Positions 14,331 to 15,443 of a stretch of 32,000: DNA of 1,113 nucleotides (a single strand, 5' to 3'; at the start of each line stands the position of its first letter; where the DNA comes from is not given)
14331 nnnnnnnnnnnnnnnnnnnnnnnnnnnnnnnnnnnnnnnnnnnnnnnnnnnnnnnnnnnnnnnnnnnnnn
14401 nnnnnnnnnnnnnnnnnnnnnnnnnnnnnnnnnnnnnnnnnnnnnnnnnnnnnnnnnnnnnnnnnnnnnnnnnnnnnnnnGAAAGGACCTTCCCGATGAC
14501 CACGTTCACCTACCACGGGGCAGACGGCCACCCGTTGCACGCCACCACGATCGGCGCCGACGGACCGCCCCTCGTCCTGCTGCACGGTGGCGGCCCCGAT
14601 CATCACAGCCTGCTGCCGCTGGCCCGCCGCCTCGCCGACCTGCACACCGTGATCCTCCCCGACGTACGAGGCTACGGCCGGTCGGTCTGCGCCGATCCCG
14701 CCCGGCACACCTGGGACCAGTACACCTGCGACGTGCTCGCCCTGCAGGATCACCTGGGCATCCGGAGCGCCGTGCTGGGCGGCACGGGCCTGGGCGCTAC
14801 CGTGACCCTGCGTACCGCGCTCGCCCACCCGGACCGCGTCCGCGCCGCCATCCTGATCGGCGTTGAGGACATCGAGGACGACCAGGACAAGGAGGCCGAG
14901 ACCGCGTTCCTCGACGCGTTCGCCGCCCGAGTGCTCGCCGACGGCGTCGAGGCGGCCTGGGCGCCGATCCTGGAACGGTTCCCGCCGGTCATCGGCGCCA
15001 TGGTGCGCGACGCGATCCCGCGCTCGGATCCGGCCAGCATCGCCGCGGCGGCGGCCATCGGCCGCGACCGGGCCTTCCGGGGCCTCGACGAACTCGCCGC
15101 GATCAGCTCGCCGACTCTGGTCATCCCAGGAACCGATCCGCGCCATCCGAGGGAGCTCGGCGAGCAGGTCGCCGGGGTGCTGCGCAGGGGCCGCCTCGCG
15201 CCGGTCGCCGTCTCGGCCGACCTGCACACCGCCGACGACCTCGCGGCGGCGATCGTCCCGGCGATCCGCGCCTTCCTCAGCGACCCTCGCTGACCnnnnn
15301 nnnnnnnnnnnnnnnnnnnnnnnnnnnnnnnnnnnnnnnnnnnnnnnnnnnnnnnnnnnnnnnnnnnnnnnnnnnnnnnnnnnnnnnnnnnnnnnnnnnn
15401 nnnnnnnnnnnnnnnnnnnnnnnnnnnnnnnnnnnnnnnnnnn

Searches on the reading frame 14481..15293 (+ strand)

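Call 77: search_protein_families(library=pfam, proteins=[window:14481-15293:+], max_evalue=0.001)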
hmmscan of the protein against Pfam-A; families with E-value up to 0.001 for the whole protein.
window:14481-15293:+ (270 aa): 4 families
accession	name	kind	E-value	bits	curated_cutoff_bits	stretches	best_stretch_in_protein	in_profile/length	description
PF00561.26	Abhydrolase_1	-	4.8e-15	56.3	25.8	1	29-153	1-137/245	alpha/beta hydrolase fold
PF12697.13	Abhydrolase_6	-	3.8e-13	51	26.3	1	31-236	1-192/217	Alpha/beta hydrolase family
PF12146.15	Hydrolase_4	-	1.8e-06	27.9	27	1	31-127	7-108/239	Serine aminopeptidase, S33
PF03096.20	Ndr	-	0.00014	21.2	23.3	1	68-128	72-132/283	Ndr family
